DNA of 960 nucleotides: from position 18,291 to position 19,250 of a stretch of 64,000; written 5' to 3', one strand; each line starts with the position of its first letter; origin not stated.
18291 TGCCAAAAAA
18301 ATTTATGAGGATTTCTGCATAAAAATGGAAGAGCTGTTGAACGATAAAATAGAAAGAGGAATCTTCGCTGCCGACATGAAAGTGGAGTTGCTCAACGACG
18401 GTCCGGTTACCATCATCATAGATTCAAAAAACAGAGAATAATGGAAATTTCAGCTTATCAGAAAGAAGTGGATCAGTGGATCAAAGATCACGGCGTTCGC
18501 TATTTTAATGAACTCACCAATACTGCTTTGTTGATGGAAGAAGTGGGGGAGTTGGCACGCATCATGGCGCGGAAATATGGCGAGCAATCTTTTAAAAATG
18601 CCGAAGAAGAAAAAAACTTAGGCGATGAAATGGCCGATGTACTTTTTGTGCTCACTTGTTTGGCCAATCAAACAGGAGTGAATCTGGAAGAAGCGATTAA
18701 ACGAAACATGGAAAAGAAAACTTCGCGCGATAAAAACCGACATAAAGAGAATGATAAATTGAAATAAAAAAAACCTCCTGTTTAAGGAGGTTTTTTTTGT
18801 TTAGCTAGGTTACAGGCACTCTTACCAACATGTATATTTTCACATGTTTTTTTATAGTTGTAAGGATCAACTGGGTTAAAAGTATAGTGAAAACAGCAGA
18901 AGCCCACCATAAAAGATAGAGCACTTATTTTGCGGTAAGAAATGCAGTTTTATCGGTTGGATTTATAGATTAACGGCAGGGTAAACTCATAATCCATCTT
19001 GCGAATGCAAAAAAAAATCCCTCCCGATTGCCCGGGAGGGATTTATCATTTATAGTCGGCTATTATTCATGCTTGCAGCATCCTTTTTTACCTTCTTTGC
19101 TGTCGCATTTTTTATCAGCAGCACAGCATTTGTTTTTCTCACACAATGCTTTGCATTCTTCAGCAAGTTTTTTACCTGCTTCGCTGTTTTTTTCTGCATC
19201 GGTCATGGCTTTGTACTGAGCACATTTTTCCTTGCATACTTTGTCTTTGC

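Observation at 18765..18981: Second copy of the same candidate sRNA element downstream of the mazG-like gene, with its own operator-like repeats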

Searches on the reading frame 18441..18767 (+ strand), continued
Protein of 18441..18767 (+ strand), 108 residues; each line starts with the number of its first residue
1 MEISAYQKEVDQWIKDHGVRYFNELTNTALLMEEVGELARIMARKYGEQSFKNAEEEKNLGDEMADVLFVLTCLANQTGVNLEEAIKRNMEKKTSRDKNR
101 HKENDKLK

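Call 22: find_encoding_contigs(protein=P0007, flank=10000, max_places=3)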
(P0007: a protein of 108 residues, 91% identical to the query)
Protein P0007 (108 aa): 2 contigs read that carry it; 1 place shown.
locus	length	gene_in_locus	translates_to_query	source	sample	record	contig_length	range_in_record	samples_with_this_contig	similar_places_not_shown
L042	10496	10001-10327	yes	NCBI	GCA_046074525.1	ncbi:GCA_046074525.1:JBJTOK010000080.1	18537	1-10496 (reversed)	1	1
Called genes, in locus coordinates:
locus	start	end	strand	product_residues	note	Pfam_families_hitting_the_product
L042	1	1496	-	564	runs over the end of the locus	PF14488:DUF4434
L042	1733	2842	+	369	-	PF02156:Glyco_hydro_26 (weak)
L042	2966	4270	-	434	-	PF00009:GTP_EFTU, PF01926:MMR_HSR1, PF02421:FeoB_N, PF04548:AIG1 (weak), PF00009:GTP_EFTU, PF01926:MMR_HSR1, PF02421:FeoB_N, PF14714:KH_dom-like, +7 more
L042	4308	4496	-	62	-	PF04397:LytTR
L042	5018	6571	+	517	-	-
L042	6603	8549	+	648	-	PF13688:Reprolysin_5 (faint), PF18962:Por_Secre_tail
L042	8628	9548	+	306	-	PF16745:RsgA_N, PF01926:MMR_HSR1 (faint), PF03193:RsgA_GTPase, PF00009:GTP_EFTU (faint)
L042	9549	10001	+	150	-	PF02580:Tyr_Deacylase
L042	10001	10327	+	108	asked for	PF01503:PRA-PH (weak), PF12643:MazG-like, PF03819:MazG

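Call 51: find_encoding_contigs(protein=P0003, flank=3000, max_places=5)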
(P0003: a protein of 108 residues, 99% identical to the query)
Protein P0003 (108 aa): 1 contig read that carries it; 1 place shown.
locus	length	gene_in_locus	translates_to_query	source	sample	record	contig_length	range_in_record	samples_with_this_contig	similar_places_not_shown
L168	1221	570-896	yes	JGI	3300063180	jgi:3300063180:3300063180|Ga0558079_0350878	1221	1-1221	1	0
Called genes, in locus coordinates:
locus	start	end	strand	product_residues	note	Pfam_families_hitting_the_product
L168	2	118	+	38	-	?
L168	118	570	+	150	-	PF02580:Tyr_Deacylase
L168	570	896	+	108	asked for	PF01503:PRA-PH (weak), PF03819:MazG, PF12643:MazG-like (weak)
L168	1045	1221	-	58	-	?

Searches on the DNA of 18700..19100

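Call 10: search_rna_families(source=window, start=18700, end=19100, threshold=evalue, max_evalue=10)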
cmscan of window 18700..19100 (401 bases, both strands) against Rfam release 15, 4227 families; matches with E-value up to 10: 56.
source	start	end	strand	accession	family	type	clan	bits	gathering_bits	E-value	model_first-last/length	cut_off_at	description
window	18764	18841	-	RF01859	Phe_leader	Cis-reg; leader;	-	32.1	55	0.0013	1-125/125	no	Phenylalanine leader peptide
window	18763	18857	-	RF02449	ncr1015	Gene; sRNA;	-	31.3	60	0.01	1-121/121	no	Bacillus sRNA ncr1015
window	18722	18801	+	RF02075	STnc230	Gene; sRNA;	-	29.3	50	0.021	1-83/83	no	Enterobacterial sRNA STnc230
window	18750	18800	+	RF01859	Phe_leader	Cis-reg; leader;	-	28.7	55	0.0071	1-125/125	no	Phenylalanine leader peptide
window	18764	18844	-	RF02713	MCS4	Gene; sRNA;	-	28.7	56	0.033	1-123/123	no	Mycoplasma sRNA MCS4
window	18738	18853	+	RF01770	rimP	Cis-reg; leader;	-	28.6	47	0.0096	1-102/102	no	Gammaprotebacteria rimP leader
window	19011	19098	-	RF02452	ncr1575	Gene; sRNA;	-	27.5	60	0.046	1-212/212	no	Bacillus sRNA ncr1575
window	19009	19100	-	RF00515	PyrR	Cis-reg;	-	26.5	54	0.11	27-115/115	5'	PyrR binding site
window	19009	19083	-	RF02371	PyrG_leader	Cis-reg; leader;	-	26.2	65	0.19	1-78/78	no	PyrG leader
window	18730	18826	-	RF01770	rimP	Cis-reg; leader;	-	25.3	47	0.05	1-102/102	no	Gammaprotebacteria rimP leader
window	18767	18797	-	RF02083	OrzO-P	Gene; antitoxin;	-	25.3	60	0.059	46-76/76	no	OrzO-P RNA antitoxin family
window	19003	19100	-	RF00557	L10_leader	Cis-reg; leader;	-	24.7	44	0.044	58-138/138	5'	Ribosomal protein L10 leader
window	18764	18797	+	RF02607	AbsR25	Gene; sRNA;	-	24.2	47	0.043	131-164/164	no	Acinetobacter sRNA 25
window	18726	18797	+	RF02083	OrzO-P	Gene; antitoxin;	-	24.2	60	0.1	1-76/76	no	OrzO-P RNA antitoxin family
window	18762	18859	-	RF01480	rli52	Cis-reg;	-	24.2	70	0.18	1-95/95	no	Listeria sRNA rli52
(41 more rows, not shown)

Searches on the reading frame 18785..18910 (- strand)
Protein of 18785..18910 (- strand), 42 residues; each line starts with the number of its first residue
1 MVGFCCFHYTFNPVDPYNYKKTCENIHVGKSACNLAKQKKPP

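Call 18: find_homologous_proteins(query=window:18785-18910:-, max_evalue=10)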
Query seq(42 aa) (42 aa): 1 proteins with E <= 10 among 1 candidates.
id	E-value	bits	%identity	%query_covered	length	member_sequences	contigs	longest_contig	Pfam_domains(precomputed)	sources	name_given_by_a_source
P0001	1.4e-23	98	100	100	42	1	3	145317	-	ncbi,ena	-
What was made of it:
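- The 42-aa ORF has no homologue (call 18).
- Tried and rejected: It matched only itself (call 18).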
